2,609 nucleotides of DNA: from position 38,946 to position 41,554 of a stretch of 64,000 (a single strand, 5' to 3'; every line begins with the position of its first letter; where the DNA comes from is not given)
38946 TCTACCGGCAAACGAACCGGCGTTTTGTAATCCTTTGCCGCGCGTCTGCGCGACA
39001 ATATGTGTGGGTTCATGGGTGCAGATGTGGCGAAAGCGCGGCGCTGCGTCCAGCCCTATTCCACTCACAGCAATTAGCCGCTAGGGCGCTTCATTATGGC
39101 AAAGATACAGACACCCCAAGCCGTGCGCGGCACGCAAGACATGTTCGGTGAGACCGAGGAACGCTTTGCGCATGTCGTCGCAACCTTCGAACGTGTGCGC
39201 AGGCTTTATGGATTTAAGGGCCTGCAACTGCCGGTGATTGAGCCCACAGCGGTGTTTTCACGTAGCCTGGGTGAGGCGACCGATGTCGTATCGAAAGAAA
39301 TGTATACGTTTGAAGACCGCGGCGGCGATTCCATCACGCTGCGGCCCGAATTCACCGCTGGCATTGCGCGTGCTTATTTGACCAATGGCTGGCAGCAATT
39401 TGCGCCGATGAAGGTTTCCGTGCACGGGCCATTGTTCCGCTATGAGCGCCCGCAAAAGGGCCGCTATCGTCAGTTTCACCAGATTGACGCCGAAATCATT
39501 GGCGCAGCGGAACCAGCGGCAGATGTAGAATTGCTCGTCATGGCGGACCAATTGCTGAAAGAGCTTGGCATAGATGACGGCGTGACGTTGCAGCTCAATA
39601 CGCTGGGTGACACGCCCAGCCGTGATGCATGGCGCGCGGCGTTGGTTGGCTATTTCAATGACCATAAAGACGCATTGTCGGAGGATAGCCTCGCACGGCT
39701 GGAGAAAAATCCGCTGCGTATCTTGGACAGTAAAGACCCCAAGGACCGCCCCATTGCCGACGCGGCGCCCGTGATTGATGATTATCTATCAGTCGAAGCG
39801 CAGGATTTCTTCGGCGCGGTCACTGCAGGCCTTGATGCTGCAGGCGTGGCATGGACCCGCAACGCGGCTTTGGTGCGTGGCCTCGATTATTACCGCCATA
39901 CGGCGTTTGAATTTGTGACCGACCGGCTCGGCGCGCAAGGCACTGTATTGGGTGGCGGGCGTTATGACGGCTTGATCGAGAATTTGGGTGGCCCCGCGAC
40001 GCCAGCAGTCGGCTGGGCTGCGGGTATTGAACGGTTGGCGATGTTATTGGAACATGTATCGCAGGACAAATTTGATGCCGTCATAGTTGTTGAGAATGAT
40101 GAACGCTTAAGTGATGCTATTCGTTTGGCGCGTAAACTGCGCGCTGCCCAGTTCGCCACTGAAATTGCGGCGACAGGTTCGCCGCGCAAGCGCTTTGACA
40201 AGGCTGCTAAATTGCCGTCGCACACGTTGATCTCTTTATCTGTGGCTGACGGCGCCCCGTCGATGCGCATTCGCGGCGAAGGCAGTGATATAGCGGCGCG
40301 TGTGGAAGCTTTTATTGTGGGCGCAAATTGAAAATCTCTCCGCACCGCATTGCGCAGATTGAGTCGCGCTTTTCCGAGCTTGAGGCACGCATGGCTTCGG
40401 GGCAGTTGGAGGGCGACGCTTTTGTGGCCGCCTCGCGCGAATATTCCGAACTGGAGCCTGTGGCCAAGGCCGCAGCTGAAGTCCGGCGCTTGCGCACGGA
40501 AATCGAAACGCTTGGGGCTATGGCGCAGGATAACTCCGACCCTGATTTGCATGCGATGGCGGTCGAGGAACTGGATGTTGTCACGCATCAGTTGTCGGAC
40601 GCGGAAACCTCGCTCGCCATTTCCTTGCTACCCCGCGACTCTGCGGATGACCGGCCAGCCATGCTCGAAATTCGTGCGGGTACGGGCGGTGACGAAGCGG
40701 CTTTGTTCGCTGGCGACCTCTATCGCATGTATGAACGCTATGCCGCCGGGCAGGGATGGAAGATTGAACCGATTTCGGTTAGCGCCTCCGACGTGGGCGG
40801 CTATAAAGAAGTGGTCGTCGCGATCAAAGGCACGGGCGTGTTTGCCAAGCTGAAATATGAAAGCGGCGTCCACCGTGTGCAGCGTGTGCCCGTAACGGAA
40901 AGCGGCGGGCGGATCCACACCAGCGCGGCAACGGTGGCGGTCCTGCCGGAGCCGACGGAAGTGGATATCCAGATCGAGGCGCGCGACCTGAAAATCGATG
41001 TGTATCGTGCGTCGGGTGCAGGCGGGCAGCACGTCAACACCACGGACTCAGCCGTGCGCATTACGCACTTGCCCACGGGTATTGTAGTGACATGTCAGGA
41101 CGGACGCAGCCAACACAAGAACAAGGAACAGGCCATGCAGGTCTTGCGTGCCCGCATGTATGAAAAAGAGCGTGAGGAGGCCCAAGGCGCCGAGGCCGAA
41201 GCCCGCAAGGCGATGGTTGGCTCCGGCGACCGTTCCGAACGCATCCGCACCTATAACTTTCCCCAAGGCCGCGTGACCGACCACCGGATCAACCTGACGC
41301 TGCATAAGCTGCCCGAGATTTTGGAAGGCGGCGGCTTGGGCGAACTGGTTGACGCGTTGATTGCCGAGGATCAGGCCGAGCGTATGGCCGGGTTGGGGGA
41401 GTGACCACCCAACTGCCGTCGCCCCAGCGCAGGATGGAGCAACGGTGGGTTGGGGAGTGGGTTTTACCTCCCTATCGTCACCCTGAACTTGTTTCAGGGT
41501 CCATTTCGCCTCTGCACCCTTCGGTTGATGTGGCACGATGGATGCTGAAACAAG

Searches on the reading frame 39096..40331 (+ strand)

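Call 16: search_protein_families(library=pfam, proteins=[window:39096-40331:+])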
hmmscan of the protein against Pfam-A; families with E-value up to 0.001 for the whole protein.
window:39096-40331:+ (411 aa): 3 families
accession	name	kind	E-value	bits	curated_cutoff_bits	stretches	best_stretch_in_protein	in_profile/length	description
PF13393.11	tRNA-synt_His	-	6.8e-32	111.4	25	1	12-314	1-308/308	Histidyl-tRNA synthetase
PF00587.30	tRNA-synt_2b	-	1.2e-15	58.5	29.3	1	70-300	1-148/179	tRNA synthetase class II core domain (G, H, P, S and T)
PF01409.25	tRNA-synt_2d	-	0.00013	21.9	19.8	0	32-160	27-157/246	tRNA synthetases class II core domain (F)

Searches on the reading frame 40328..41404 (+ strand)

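Call 16: search_protein_families(library=pfam, proteins=[window:40328-41404:+])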
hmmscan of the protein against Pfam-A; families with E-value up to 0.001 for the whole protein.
window:40328-41404:+ (358 aa): 2 families
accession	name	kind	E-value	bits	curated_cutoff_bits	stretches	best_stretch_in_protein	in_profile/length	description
PF03462.23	PCRF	-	8.2e-66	221.9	24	1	11-203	1-194/194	PCRF domain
PF00472.26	RF-1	-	1.2e-45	154.7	35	1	211-320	2-116/116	RF-1 domain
